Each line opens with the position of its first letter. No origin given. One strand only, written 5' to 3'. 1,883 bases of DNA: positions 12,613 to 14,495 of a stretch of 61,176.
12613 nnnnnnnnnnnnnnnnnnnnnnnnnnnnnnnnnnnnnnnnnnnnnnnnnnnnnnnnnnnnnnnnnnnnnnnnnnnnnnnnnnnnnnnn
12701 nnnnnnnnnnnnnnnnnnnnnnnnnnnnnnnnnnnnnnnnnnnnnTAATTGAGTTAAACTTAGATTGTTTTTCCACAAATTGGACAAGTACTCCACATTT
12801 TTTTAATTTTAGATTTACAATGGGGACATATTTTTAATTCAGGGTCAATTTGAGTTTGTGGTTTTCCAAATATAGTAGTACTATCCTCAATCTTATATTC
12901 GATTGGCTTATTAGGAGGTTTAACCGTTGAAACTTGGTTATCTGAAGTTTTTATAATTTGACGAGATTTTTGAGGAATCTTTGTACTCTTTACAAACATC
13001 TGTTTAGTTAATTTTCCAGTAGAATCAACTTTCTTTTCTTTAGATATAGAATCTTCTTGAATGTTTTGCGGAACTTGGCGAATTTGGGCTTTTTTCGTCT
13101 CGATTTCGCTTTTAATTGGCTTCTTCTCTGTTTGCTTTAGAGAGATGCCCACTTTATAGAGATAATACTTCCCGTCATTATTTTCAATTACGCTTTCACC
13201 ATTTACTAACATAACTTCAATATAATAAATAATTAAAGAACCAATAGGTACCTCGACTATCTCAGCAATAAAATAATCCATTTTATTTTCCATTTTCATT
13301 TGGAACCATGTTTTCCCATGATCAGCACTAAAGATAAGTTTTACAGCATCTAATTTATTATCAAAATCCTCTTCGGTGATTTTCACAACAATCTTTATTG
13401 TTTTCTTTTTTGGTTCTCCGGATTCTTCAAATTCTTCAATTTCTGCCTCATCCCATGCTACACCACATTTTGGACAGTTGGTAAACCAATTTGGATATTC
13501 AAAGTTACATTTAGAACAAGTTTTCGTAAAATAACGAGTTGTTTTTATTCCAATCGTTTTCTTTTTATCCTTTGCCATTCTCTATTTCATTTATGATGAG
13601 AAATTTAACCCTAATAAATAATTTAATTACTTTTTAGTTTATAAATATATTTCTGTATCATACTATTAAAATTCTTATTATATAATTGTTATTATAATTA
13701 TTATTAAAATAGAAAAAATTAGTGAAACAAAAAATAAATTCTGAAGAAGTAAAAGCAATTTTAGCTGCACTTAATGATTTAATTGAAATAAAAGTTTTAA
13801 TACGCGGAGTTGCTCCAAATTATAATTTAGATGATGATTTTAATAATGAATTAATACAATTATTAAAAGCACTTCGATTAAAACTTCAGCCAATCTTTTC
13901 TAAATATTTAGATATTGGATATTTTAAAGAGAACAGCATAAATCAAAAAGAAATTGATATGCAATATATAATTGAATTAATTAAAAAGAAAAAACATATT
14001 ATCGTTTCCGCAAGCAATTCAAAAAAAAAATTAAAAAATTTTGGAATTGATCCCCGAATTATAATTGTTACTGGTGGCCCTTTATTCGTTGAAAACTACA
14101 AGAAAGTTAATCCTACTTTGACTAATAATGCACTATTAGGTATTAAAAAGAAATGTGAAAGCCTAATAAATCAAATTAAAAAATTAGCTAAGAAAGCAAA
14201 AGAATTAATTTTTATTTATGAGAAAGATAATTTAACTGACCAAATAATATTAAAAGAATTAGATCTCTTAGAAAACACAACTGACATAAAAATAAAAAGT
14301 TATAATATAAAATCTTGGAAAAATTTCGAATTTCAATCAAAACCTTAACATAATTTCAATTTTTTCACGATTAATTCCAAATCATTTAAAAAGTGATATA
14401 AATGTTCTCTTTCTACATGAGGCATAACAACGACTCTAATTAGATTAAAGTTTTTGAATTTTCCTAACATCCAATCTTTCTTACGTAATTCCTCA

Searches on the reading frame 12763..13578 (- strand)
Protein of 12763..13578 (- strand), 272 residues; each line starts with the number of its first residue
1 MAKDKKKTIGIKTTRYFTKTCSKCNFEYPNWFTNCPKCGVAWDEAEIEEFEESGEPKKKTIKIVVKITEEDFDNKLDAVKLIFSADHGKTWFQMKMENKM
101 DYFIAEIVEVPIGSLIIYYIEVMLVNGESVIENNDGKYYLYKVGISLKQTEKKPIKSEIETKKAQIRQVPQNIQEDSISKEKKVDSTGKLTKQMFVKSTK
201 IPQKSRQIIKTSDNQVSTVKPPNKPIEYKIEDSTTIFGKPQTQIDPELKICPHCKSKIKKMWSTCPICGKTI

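Call 4: search_protein_families(library=pfam, proteins=[window:12763-13578:-], max_evalue=0.01)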
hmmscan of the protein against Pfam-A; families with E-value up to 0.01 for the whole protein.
window:12763-13578:- (272 aa): 6 families
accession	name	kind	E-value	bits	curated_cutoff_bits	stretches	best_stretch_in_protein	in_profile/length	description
PF12773.13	DZR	-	2.8e-06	27.8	27.3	1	248-269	24-45/45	Double zinc ribbon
PF17032.10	Zn_ribbon_15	-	2.8e-05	25.3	28.9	0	228-269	51-73/73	zinc-ribbon family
PF13248.11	Zn_ribbon_3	-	5.2e-05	23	27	1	249-270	3-24/26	zinc-ribbon domain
PF07282.18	Cas12f1-like_TNB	-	0.00014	22.4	26.3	0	11-43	21-51/60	Cas12f1-like, TNB domain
PF18551.6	TackOD1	-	0.0037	17.3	32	0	247-269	73-95/188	Thaumarchaeal output domain 1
PF18073.7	Zn_ribbon_LapB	-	0.0083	16.2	25.7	1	21-39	3-21/28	Rubredoxin metal binding domain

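Call 5: search_protein_families(library=ncbifam, proteins=[window:12763-13578:-], max_evalue=0.01)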
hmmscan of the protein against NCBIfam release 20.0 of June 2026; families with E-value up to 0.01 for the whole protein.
window:12763-13578:- (272 aa): 2 families
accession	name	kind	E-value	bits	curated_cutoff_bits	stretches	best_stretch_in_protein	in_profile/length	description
NF049953.1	ribbon_DG_selen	exception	0.00014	21.8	130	0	244-270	1-27/172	zinc ribbon-containing (seleno)protein DG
TIGR00416.1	sms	equivalog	0.0016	17.2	403.05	1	20-59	9-47/454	DNA repair protein RadA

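Call 47: find_homologous_proteins(query=window:12763-13578:-)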
Query window:12763-13578:- (272 aa): 360 proteins with E <= 0.001 among 854 candidates; the best 120 are listed.
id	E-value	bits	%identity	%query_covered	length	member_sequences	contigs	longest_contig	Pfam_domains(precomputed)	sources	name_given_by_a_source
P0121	1.3e-176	603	100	100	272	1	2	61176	PF12773.14,PF17032.11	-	-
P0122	1.7e-153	527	87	100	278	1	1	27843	PF12773.14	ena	-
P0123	3.2e-150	517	85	100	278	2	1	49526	PF12773.14,PF17032.11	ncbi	ncbi:MAG: hypothetical protein ACFFB1_01160 [Promethearchaeota archaeon]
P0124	3.3e-145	500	83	100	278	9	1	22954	PF12773.14,PF17032.11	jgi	-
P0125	8.8e-143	492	85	100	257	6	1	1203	PF12773.14,PF17032.11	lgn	-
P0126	1.7e-139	482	85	100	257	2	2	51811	PF12773.14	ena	-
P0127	1.7e-109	383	65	100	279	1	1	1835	PF12773.14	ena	-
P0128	3.3e-108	379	65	100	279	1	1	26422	PF12773.14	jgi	-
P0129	5.7e-107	375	66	100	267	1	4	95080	PF12773.14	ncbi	ncbi:MAG: hypothetical protein ACFE8E_01000 [Candidatus Hodarchaeota archaeon]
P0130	6.2e-106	372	64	100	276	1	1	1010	PF12773.14,PF17032.11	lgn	-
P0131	4.7e-105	369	62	100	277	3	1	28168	PF12773.14,PF17032.11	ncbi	ncbi:MAG: hypothetical protein ACFFEO_04830 [Candidatus Thorarchaeota archaeon]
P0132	5.7e-105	368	63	100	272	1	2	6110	PF12773.14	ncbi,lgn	ncbi:MAG: hypothetical protein ACFFBH_17335 [Promethearchaeota archaeon]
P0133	8.5e-104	365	63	100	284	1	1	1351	PF12773.14,PF17032.11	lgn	-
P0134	3.9e-103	362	64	100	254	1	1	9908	PF12773.14,PF17032.11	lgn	-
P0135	1.8e-96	341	59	100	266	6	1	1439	PF12773.14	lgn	-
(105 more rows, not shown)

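Call 57: predict_structure(alignment_id=A3)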
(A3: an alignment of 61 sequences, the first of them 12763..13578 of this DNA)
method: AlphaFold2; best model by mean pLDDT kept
length: 272 residues; sequences in the alignment: 61
mean_pLDDT: 60.8   pTM: 0.48
mean pLDDT of the five models: 60.8, 59.4, 57.3, 56.2, 54.6
residues with pLDDT >= 90: 5; 70-90: 109; 50-70: 65; < 50: 93
segments of 3 or more residues with pLDDT < 50: 1-7, 48-53, 152-159, 163-217, 233-245
pLDDT, mean of each block of 10 residues (from residue 1): 47 60 73 71 53 60 72 76 83 88 81 78 81 59 57 47 44 32 31 31 32 45 75 43 55 85 80 83
secondary structure, 60 per line:
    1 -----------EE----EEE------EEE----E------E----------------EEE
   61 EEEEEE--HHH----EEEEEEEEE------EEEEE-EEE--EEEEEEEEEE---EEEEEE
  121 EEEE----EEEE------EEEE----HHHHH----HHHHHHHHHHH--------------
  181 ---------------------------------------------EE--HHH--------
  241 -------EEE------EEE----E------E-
elements in order: E18-20 E27-29 E58-66 E76-84 E91-95 E97-99 E102-111 E115-124 E129-132 E139-142 H147-151 H156-166 E248-250 E257-259

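Call 59: fold_search(model_id=the predicted structure, library=pdb)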
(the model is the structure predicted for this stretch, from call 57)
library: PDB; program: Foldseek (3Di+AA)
matches with E <= 10: 1882; with E <= 0.001: 0
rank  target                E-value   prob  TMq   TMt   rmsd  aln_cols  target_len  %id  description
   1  5t7a_B                1.3e-03  1.00  0.24  0.67  10.0       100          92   10  Crystal structure of Br derivative BhCBM56 (released 2017-08-23)
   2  5t7a_A                2.0e-03  1.00  0.24  0.66  10.1       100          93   10  Crystal structure of Br derivative BhCBM56 (released 2017-08-23)
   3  9ncn_E                3.0e-03  0.99  0.23  0.11  19.7       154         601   10  IN-ML-15 bound to IRzip (released 2026-02-18)
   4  7quz_AAA              3.4e-03  1.00  0.23  0.33   9.3       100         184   10  Crystal structure of the SeMet octameric C-terminal Big_2-CBM56 domains from Paenibacillus illinoisensis (Bacillus c (released 2023-02-01)
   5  7r3t_B                4.2e-03  1.00  0.23  0.33   9.2       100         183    9  Crystal structure of the Dimeric C-terminal Big_2-CBM56 domains from Paenibacillus illinoisensis (Bacillus circulans I (released 2023-02-22)
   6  1wzl_A                4.2e-03  1.00  0.22  0.11   4.3       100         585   13  Thermoactinomyces vulgaris R-47 alpha-amylase II (TVA II) mutatnt R469L (released 2005-03-22)
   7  7quz_BBB              5.3e-03  1.00  0.23  0.32   9.2       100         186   10  Crystal structure of the SeMet octameric C-terminal Big_2-CBM56 domains from Paenibacillus illinoisensis (Bacillus c (released 2023-02-01)
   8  1bvz_A                5.7e-03  1.00  0.23  0.12   3.7       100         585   12  ALPHA-AMYLASE II (TVAII) FROM THERMOACTINOMYCES VULGARIS R-47 (released 1999-03-02)
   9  7d9c_A                5.7e-03  1.00  0.24  0.12   5.0       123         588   11  Alpha-glucosidase from Weissella cibaria BBK-1 bound with maltose (released 2021-08-11)
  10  5ak7                  6.0e-03  1.00  0.28  0.19   2.1        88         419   10  Structure of wt Porphyromonas gingivalis peptidylarginine deiminase (released 2015-07-22)
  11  1jf6_A                6.0e-03  1.00  0.23  0.12   4.1       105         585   11  Crystal structure of thermoactinomyces vulgaris r-47 alpha-amylase mutant F286Y (released 2002-05-22)
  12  6i0x_B                6.7e-03  1.00  0.28  0.18   2.1        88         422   10  Porphyromonas gingivalis peptidylarginine deminase (PPAD) mutant G231N/E232T/N235D in complex with Cl-amidine. (released 2019-01-23)
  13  1wzk_A                7.1e-03  1.00  0.23  0.11   4.0       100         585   12  Thermoactinomyces vulgaris R-47 alpha-amylase II (TVA II) mutatnt D465N (released 2005-03-22)
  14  6i0x_A                7.6e-03  1.00  0.28  0.18   2.1        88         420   10  Porphyromonas gingivalis peptidylarginine deminase (PPAD) mutant G231N/E232T/N235D in complex with Cl-amidine. (released 2019-01-23)
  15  5ak8                  8.0e-03  1.00  0.28  0.19   2.1        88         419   10  Structure of C351A mutant of Porphyromonas gingivalis peptidylarginine deiminase (released 2015-07-22)
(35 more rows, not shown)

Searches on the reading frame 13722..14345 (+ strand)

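Call 4: search_protein_families(library=pfam, proteins=[window:13722-14345:+], max_evalue=0.01)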
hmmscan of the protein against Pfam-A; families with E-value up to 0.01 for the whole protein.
window:13722-14345:+ (208 aa): 1 family
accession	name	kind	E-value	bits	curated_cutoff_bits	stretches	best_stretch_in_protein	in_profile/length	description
PF09873.14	DUF2100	-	3.5e-18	66.7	23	1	5-189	35-204/210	Uncharacterized protein conserved in archaea (DUF2100)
